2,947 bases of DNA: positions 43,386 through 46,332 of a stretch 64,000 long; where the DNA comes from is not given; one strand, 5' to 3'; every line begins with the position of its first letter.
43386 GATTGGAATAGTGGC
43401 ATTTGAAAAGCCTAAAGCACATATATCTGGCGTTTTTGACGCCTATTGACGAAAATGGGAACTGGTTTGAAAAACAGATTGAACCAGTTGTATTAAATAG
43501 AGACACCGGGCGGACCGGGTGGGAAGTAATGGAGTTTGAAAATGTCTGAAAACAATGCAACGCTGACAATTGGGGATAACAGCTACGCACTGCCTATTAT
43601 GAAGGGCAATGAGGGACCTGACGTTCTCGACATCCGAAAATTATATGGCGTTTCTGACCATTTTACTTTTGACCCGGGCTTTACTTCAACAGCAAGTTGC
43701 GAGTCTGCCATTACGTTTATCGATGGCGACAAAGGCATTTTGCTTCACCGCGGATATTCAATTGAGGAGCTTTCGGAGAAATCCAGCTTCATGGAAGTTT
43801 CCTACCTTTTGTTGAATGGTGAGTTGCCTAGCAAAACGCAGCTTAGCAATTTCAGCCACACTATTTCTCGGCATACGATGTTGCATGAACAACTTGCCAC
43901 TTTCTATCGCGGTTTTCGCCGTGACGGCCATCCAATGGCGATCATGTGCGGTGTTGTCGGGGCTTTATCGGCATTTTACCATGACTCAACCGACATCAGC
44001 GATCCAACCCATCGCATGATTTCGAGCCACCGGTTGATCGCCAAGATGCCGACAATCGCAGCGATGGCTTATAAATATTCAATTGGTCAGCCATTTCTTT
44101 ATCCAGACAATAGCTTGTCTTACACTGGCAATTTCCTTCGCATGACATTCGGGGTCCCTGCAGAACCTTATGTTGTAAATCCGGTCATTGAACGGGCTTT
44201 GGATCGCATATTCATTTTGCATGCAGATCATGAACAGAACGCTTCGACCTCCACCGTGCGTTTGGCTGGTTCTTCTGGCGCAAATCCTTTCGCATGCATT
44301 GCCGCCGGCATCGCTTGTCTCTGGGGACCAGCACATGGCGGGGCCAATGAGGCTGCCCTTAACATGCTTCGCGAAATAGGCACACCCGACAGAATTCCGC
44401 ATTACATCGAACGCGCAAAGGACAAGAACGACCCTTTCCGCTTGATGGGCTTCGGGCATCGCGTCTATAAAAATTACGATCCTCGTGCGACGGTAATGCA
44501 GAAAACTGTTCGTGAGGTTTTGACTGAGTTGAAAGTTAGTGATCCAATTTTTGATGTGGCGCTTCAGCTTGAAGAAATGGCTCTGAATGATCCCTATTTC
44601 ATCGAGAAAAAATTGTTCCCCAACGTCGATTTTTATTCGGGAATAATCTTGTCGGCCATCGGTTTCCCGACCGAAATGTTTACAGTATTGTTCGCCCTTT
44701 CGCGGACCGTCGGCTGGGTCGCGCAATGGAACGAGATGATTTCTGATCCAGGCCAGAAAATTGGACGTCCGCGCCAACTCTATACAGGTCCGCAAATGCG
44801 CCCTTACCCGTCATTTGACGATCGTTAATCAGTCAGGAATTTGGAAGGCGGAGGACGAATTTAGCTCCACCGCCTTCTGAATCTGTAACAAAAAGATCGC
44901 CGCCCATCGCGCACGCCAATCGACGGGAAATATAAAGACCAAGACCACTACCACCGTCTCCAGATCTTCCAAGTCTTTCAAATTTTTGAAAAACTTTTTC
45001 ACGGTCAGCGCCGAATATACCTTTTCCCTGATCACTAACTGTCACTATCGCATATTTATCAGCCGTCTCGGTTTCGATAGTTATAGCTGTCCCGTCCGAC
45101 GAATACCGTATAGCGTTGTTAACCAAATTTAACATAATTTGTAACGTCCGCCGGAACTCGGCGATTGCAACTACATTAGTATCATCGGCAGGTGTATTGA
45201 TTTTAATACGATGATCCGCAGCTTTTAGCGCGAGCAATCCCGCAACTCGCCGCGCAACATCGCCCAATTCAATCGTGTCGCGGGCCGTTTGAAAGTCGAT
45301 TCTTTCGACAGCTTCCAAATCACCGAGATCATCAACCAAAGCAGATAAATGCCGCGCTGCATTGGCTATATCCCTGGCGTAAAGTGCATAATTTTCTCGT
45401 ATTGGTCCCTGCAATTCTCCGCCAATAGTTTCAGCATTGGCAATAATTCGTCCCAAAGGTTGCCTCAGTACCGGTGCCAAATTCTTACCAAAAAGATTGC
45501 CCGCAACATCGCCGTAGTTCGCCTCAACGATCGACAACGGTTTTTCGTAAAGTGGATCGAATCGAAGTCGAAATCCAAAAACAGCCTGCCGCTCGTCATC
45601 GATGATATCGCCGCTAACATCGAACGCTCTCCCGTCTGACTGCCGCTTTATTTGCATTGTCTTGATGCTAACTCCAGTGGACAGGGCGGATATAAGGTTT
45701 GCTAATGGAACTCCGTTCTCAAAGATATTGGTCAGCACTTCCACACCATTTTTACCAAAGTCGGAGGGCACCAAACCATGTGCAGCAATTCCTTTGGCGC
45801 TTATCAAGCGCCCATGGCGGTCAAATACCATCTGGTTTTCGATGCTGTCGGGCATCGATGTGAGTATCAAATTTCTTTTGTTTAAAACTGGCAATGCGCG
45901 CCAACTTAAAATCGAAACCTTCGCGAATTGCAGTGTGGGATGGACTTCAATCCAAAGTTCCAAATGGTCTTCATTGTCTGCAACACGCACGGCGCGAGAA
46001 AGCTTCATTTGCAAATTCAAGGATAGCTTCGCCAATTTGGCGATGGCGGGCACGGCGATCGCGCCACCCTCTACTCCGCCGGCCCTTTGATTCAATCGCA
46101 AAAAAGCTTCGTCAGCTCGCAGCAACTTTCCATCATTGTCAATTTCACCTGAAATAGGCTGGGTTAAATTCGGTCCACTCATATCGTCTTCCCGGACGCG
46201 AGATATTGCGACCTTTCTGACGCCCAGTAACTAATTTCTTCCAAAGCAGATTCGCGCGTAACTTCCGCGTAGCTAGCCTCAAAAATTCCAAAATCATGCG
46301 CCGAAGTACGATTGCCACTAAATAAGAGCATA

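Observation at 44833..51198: Compact five-gene cluster of signalling-like proteins whose recognisable phospho-acceptor and catalytic motifs all appear substituted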

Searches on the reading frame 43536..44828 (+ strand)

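Call 3: search_protein_families(library=pfam, proteins=[window:43536-44828:+], max_evalue=1)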
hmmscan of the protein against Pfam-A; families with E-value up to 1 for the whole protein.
window:43536-44828:+ (430 aa): 1 family
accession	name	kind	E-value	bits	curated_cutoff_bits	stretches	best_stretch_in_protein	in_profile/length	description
PF00285.26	Citrate_synt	-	2.4e-139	464.7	27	1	48-413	1-357/357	Citrate synthase, C-terminal domain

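Call 4: search_protein_families(library=ncbifam, proteins=[window:43536-44828:+], max_evalue=1)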
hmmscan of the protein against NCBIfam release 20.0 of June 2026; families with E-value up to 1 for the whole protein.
window:43536-44828:+ (430 aa): 23 families
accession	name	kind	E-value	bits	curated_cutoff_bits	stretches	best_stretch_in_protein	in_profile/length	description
NF004126.0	PRK05614.1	equivalog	2.3e-226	751.2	505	1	4-429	2-429/430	citrate synthase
TIGR01798.1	cit_synth_I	equivalog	3.9e-223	740.6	485.15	1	15-423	2-411/412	citrate synthase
NF010639.0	PRK14036.1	equivalog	9.1e-105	350.4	502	1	43-430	4-378/379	citrate synthase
TIGR01800.1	cit_synth_II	subfamily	1.2e-98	330.3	421.3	1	51-430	5-368/368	2-methylcitrate synthase/citrate synthase II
NF041157.1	Cit_synThplmales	equivalog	1e-94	317.8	590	1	56-430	15-376/377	citrate synthase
NF010640.0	PRK14037.1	subfamily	3e-84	283.1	504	1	57-430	16-377/377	citrate synthase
NF041301.1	Cit_synth_Halo_CitZ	equivalog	9.5e-80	268.4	550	1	51-430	11-379/379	citrate synthase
NF010636.0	PRK14033.1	equivalog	2.9e-74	250.2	479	1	54-424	18-372/376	bifunctional 2-methylcitrate synthase/citrate synthase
NF010637.0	PRK14034.1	equivalog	3.9e-74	249.8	594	1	54-430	12-371/372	citrate synthase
NF010638.0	PRK14035.1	equivalog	8.3e-74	248.6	572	1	48-430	7-372/372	citrate synthase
NF009006.1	PRK12351.1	equivalog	9.7e-67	225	550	1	66-430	26-376/376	bifunctional 2-methylcitrate synthase/citrate synthase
NF009004.0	PRK12349.1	equivalog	2e-63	214.5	508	1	44-420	6-367/372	citrate synthase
NF009005.0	PRK12350.1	subfamily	4.7e-59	200.4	332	1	45-423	4-354/366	citrate synthase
NF010635.0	PRK14032.1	subfamily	4.8e-53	180.3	426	1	65-413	65-432/448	citrate synthase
NF007128.0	PRK09569.1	subfamily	3.3e-41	141.3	344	1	54-418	47-425/437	citrate (Si)-synthase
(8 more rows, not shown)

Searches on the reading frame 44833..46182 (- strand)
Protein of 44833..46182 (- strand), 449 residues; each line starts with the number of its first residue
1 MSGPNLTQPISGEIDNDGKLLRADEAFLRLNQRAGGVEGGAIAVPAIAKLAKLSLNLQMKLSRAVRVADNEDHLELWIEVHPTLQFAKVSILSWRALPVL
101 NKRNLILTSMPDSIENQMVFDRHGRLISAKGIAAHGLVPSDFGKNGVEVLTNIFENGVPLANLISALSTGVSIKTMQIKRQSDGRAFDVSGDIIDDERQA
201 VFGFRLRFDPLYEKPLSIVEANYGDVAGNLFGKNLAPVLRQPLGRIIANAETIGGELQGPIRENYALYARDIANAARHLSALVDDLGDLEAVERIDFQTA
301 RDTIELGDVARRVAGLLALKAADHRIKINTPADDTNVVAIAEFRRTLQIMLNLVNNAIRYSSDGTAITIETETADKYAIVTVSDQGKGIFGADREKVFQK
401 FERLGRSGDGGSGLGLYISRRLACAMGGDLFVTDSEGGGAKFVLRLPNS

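Call 3: search_protein_families(library=pfam, proteins=[window:44833-46182:-], max_evalue=1)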
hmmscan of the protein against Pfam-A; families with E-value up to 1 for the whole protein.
window:44833-46182:- (449 aa): 4 families
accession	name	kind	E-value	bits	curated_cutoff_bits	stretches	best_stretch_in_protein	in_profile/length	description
PF02518.31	HATPase_c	-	1.1e-23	84.2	26.4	1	346-448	6-109/111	Histidine kinase-, DNA gyrase B-, and HSP90-like ATPase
PF00512.31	HisKA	-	8.8e-05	22.9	26.9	1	239-290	13-61/66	His Kinase A (phospho-acceptor) domain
PF13581.12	HATPase_c_2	-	0.0003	21.3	27.4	1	354-423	40-109/127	Histidine kinase-like ATPase domain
PF13589.12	HATPase_c_3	-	0.13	12.7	25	1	351-399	8-55/137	Histidine kinase-, DNA gyrase B-, and HSP90-like ATPase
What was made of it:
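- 44833..46182 (-): Soluble pseudo-histidine kinase (449 aa). It has a novel ~230-aa N-terminal domain, a DHp with Pro at the His site, and an intact ATP-binding CA domain. Pfam HATPase_c 1e-23 (call 3).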

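Call 4: search_protein_families(library=ncbifam, proteins=[window:44833-46182:-], max_evalue=1)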
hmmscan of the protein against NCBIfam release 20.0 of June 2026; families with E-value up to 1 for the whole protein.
window:44833-46182:- (449 aa): 83 families (the best 25 are shown)
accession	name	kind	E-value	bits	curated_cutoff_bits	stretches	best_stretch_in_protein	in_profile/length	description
NF046044.1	PnpS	equivalog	6.3e-29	101.2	400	1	268-447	209-390/390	two-component system histidine kinase PnpS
TIGR02956.1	TMAO_torS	equivalog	1.4e-26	92.9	676.5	1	260-447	493-681/967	TMAO reductase system sensor histidine kinase/response regulator TorS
NF008312.0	PRK11100.1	equivalog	1.4e-25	90.1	356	1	235-448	263-474/477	two-component system sensor histidine kinase CreC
NF041735.1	hist_kin_RppB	equivalog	2.5e-25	89.2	400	1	231-447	219-438/438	two-component system sensor histidine kinase RppB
TIGR02966.1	phoR_proteo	equivalog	4.1e-25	88.5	334.2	1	239-445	125-332/333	phosphate regulon sensor histidine kinase PhoR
NF033092.0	HK_WalK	equivalog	2.2e-24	86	725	1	278-447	421-593/594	cell wall metabolism sensor histidine kinase WalK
NF038297.2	hybrid_HK_HrmK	equivalog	5.5e-24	84.7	725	1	234-447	241-456/607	hybrid histidine kinase/response regulator HrmK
NF007898.0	PRK10604.1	equivalog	5.5e-23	81.8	478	1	269-448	249-423/433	two-component system sensor histidine kinase RstB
NF012163.2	BaeS_SmeS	equivalog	1.6e-22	80.1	500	1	239-447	251-457/457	sensor histidine kinase efflux regulator BaeS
NF008543.0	PRK11466.1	equivalog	8.7e-22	76.8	982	1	224-447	440-661/914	TMAO reductase system sensor histidine kinase/response regulator TorS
NF008302.0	PRK11091.1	equivalog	1.6e-21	76.2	838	1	257-446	309-503/779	aerobic respiration two-component sensor histidine kinase ArcB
NF050805.1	CellDivHKDivJCaul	equivalog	2.5e-21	75.5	1000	1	231-447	301-519/531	cell cycle sensor histidine kinase DivJ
NF041880.1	EPS_EpsF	equivalog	2.6e-21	75.7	900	1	271-444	317-489/492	response regulator EpsF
NF006800.0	PRK09303.1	equivalog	1.3e-20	73.8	342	1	268-447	195-376/383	histidine kinase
NF040691.1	MtrAB_MtrB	equivalog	8.5e-20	71.2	450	1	286-448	325-492/507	MtrAB system histidine kinase MtrB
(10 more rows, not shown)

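Call 5: find_homologous_proteins(query=window:44833-46182:-, max_evalue=1e-20)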
Query window:44833-46182:- (449 aa): 4234 proteins with E <= 1e-20 among 8000 candidates; the best 120 are listed.
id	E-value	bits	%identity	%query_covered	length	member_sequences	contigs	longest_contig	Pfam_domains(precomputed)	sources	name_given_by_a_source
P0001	1.4e-289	978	100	100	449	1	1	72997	PF02518.32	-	-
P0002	2.7e-248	842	88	100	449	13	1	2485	PF02518.32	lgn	-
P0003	1.5e-247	839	87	100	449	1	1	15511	PF02518.32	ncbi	-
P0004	2.7e-208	710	75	100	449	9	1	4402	PF02518.32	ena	-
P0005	1.8e-207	707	74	100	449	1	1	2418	PF02518.32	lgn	-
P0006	2.4e-186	638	70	99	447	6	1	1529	PF02518.32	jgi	jgi:signal transduction histidine kinase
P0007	5.0e-178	610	66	100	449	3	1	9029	PF02518.32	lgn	-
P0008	1.1e-168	580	63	100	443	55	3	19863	PF02518.32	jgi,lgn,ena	-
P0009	3.8e-167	575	62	99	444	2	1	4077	PF02518.32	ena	-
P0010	2.3e-165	569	63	100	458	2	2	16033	PF02518.32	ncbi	-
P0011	2.5e-165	569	62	100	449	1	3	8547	PF02518.32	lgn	-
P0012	1.2e-164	566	63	100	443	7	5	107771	PF02518.32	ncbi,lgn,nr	ncbi:MAG: hypothetical protein C0429_07140 [Sphingopyxis sp.]|nr:hypothetical protein [Sphingopyxis 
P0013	3.7e-164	565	64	100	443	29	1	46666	PF02518.32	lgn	-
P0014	9.3e-164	563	61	100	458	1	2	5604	PF02518.32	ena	-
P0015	2.5e-163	562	63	100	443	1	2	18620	PF13581.13,PF02518.32,PF00512.32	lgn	-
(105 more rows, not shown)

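Call 8: find_related_loci(query=A1, collection=genome_contigs, flank=8000)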
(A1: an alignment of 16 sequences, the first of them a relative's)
Query A1 (449 aa) in genome_contigs; peptide patterns used: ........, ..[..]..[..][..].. (x = any residue, [..] = any of these).
599 stretches matched a pattern (row limit reached: there are more); 534 encode a relative of the query (tblastn E <= 1e-3); the best 80 are kept; 80 distinct loci.
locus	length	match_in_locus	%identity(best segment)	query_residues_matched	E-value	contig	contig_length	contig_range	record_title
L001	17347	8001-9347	75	1-449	0e+0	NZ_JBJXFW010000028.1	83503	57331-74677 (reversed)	MAG: Sphingorhabdus sp. isolate F1F2.bin.405 k127_4353812, whole genome shotgun sequence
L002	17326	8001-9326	63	1-448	1e-161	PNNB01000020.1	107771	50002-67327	MAG: Sphingopyxis sp. isolate BC.033 BC_1000123_107771, whole genome shotgun sequence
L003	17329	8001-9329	63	1-449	3e-159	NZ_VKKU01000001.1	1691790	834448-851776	Sphingorhabdus contaminans strain KCTC32445 NODE_1_length_1691790_cov_141.238532, whole genome shotgun sequence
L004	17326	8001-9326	61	2-448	2e-158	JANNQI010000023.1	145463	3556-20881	MAG: Sphingomonadales bacterium isolate SOY_31_metabat_473 SOY_31_k141_3428915, whole genome shotgun sequence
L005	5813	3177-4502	61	2-448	3e-158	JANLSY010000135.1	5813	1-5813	MAG: Sphingomonadales bacterium isolate OTE_25_metabat_285 OTE_25_k141_365614, whole genome shotgun sequence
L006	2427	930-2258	61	2-449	9e-167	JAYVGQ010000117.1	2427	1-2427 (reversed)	MAG: Sphingomonadales bacterium isolate GL47_Down_metabinner_4 GL47_Down_metabinner_4_116, whole genome shotgun sequence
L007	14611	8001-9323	58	2-448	8e-152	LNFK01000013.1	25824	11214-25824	MAG: Sphingomonadales bacterium Ga0077559 Ga0077559_108.1, whole genome shotgun sequence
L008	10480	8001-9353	56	1-448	8e-139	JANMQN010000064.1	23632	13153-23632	MAG: Sphingomonadales bacterium isolate OTE_51_metabat_230 OTE_51_k141_3286128, whole genome shotgun sequence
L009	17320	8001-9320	54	2-448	9e-139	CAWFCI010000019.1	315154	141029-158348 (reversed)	MAG: uncultured Alphaproteobacteria bacterium isolate MFD04651.bin.2.165 genome assembly, contig: contig_4288, whole gen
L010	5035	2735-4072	55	5-448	2e-139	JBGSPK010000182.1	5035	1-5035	MAG: Sphingorhabdus sp. isolate JTS-AC302 k141_854233, whole genome shotgun sequence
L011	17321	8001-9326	50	5-447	9e-132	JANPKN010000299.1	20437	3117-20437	MAG: Sphingomonadaceae bacterium isolate VAR_61_metabat_231 VAR_61_k141_2568962, whole genome shotgun sequence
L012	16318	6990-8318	50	5-448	4e-130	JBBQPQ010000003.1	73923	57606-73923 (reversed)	MAG: Sphingomonadales bacterium isolate Co_metawrap_1517 Cmw_1517_k141_7598924_length_73923_cov_15.9992, whole genome sh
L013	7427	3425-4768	55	1-448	6e-130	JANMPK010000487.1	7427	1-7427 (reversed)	MAG: Sphingomonadales bacterium isolate OTE_51_metabat_466 OTE_51_k141_950509, whole genome shotgun sequence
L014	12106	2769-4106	55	6-449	1e-129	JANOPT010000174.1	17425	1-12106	MAG: Sphingomonadales bacterium isolate VAR_4_metabat_436 VAR_4_k141_3626707, whole genome shotgun sequence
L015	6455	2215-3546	56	2-448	4e-127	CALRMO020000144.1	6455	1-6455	MAG: Sphingomonas paucimobilis isolate JJ-M10A2-106-6-m1-bin320 genome assembly, contig: JJ-M10A2-106-C1430, whole genom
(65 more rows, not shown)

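Call 59: search_solved_structures(query=A1, max_evalue=1e-20, show_alignments=2)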
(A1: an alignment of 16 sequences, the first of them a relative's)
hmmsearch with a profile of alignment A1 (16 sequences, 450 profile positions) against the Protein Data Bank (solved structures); distinct sequences matched with E-value up to 1e-20: 10.
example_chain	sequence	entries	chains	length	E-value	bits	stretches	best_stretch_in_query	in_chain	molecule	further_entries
6rh7_A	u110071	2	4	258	6e-25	90.9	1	224-449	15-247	Sensor histidine kinase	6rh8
5uht_A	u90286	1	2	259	7.4e-25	90.6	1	223-449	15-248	Sensor histidine kinase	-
2c2a_A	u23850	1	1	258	7.9e-25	90.5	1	224-449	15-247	SENSOR HISTIDINE KINASE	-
3dge_A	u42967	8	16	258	8e-25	90.5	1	224-449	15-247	Sensor protein | Histidine kinase | Sensor histidine kinase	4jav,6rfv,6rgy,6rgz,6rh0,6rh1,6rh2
6azr_A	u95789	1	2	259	8e-25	90.5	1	223-449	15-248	Sensor histidine kinase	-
4jas_A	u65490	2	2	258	1e-22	83.5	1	225-449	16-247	Histidine kinase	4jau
8u4x_A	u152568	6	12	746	1.7e-22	82.8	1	274-448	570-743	histidine kinase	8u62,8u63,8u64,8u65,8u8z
5c93_A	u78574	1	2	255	6.6e-22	80.9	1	347-449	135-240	Histidine kinase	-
4u7n_A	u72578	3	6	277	7.9e-22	80.6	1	347-449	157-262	Histidine protein kinase sensor protein | Histidine kinase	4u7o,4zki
7z8n_A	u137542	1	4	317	1.5e-21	79.6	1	189-447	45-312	Histidine kinase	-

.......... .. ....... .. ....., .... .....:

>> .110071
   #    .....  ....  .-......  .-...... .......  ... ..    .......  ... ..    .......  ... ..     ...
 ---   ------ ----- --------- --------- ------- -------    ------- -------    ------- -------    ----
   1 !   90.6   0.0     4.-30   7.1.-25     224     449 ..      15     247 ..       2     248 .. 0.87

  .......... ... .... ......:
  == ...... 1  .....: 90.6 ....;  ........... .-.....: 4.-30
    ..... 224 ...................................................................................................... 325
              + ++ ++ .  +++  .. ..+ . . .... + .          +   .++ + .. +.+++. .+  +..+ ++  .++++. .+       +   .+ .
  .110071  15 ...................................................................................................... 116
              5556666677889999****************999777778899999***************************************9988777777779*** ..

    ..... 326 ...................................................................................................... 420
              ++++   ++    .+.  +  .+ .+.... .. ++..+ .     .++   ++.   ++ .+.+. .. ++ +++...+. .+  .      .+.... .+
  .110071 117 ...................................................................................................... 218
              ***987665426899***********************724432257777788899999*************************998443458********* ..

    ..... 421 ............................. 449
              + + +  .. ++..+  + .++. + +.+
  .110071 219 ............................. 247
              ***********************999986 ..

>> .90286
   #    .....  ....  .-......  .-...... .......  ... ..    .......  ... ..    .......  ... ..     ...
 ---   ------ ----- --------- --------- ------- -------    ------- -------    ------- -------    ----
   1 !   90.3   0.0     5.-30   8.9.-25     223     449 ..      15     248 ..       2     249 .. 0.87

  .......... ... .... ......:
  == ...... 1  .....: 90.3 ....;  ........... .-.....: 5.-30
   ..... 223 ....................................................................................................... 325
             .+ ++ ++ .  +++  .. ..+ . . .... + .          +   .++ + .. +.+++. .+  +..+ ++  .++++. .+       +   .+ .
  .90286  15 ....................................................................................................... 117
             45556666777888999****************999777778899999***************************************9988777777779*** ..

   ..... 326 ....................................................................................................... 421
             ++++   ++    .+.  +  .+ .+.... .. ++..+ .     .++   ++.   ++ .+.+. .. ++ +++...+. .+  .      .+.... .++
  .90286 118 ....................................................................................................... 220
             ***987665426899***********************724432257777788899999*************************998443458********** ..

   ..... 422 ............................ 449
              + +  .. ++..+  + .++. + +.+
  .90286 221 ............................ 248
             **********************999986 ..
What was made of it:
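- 44833..46182 (-): Alignment to HK853 puts Pro237 on the acceptor His (call 59).
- On HisKA-type sensor histidine kinase: Pro237 aligns with the HK853 acceptor His (call 59).
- Checked: A profile alignment to T. maritima HK853 puts Pro237 on the phospho-acceptor His (call 59).
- Tried and rejected: His278 (AARHL) as an alternative acceptor: rejected, because HK853 has a His at the same helix-2 position (call 59).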

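Call 73: search_dna_similar(query=window:44833-46182:-, collection=plasmids, mode=protein, max_evalue=1e-25, max_rows=25)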
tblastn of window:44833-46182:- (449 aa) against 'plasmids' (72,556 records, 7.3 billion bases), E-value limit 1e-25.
Records with a match: 1; places in all: 1; records where one place covers at least 80% of the query: 0.
Best place of each record, by identity: <60% 1.
By first word of the organism name: Sphingomonas 1.
By predicted mobility (MOB-suite, as given by PLSDB): non-mobilizable 1.
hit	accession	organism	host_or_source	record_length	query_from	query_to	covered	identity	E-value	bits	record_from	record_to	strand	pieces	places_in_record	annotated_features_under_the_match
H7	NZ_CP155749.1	Sphingomonas parapaucimobilis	Chinese cabbage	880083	231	446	48%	49.5%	7e-47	181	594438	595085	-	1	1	HAMP domain-containing sensor histidine kinase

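Call 99: search_protein_families(library=padloc, proteins=[window:44833-46182:-], max_evalue=0.01)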
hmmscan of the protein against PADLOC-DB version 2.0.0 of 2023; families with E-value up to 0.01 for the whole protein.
window:44833-46182:- (449 aa): 0 families

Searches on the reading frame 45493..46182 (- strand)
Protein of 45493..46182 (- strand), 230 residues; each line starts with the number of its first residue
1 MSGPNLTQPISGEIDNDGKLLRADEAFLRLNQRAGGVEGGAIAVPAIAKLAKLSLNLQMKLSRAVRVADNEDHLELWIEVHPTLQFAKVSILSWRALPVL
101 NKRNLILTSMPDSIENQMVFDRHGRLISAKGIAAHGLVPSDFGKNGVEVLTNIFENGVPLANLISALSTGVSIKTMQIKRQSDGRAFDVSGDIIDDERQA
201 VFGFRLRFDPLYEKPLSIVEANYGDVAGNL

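Call 58: search_solved_structures(query=A7, max_evalue=10, show_alignments=0)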
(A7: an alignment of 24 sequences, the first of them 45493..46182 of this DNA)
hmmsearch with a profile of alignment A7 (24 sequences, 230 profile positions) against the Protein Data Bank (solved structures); distinct sequences matched with E-value up to 10: 3.
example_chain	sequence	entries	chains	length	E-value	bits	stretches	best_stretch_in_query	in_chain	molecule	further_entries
5jp1_B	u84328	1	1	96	0.15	14.8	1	140-192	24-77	Small ubiquitin-related modifier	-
8oi3_C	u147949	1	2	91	0.25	14.1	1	139-192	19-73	Small ubiquitin-related modifier 2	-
5d28_A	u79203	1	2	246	1.8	11.3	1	52-82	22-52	GM-CSF/IL-2 inhibition factor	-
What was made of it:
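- Tried and rejected: Profile search of the kinase N-terminal domain against the PDB: nothing (call 58).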

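Call 98: search_protein_families(library=pfam, proteins=[window:45493-46182:-], max_evalue=1)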
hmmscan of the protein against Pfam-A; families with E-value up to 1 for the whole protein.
window:45493-46182:- (230 aa): 0 families
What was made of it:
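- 44833..46182 (-): The N-terminal domain has no PDB or Pfam match (calls 58, 98).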
